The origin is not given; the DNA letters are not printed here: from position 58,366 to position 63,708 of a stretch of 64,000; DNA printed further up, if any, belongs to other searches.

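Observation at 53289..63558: Head-to-tail tandem pair of PAS-adenylyl-cyclase receptor genes with a patchwork of near-identical and diverged segments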

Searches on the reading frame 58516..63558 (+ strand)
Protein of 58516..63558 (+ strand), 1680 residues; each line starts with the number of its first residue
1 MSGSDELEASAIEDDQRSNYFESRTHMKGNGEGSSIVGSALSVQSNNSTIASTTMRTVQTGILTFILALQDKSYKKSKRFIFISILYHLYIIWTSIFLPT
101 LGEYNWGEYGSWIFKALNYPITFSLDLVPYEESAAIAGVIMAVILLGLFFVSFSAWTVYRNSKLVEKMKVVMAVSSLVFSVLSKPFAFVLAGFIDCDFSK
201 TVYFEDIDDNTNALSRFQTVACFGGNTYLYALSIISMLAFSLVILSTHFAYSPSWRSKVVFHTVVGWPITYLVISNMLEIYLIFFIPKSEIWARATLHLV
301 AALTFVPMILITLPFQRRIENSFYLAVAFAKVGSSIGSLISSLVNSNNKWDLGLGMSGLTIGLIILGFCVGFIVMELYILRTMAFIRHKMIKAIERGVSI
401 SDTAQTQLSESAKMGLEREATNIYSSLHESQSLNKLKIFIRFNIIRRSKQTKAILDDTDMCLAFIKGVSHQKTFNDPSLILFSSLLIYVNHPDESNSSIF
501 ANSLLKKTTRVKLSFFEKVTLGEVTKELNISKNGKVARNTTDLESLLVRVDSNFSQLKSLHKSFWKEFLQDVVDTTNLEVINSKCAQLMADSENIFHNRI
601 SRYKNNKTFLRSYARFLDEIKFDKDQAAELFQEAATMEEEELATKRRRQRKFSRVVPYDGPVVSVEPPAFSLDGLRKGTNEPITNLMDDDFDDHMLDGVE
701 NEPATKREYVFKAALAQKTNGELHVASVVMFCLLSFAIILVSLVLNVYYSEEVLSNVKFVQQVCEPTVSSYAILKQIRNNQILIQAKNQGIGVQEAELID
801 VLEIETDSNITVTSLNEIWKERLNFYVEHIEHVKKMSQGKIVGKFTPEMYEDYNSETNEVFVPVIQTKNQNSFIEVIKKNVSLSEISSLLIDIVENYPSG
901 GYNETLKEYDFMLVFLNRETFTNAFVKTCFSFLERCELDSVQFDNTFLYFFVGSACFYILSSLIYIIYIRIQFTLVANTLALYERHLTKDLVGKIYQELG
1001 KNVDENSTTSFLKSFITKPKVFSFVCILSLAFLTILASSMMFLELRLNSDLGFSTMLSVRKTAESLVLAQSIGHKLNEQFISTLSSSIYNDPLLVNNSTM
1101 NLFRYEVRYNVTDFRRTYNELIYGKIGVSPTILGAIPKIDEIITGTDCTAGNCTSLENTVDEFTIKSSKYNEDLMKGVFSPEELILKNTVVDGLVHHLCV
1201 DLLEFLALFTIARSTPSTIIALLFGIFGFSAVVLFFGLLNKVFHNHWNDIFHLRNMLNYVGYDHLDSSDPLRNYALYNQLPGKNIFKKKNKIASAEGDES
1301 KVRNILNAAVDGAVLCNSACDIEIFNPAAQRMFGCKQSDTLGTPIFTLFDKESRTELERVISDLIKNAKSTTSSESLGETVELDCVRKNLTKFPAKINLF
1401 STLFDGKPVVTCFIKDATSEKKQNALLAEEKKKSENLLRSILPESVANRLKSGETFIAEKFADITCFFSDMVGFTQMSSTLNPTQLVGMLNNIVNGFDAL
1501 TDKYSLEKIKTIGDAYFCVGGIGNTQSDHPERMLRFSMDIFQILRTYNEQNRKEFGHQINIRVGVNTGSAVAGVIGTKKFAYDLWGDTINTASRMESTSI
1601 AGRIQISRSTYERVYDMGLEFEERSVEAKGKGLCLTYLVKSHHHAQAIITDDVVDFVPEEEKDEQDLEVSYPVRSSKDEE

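Call 5: search_protein_families(library=pfam, proteins=[window:58516-63558:+], max_evalue=0.01)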
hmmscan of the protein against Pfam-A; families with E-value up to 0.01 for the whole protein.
window:58516-63558:+ (1680 aa): 5 families
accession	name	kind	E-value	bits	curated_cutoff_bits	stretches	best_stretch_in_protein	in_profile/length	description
PF00211.25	Guanylate_cyc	-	1.8e-52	178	21.9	1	1458-1640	3-182/183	Adenylate and Guanylate cyclase catalytic domain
PF25474.1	TPR_TmcB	-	4.8e-13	49.6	27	1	557-641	38-122/125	TmcB, TPR repeats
PF13426.13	PAS_9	-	1.4e-12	48.3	27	1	1311-1418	2-102/103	PAS domain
PF00989.32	PAS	-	2.6e-06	27.8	22.6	1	1302-1373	3-74/113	PAS fold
PF07701.20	HNOBA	-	0.0027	17.7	23.4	1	1422-1450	188-216/216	Heme NO binding associated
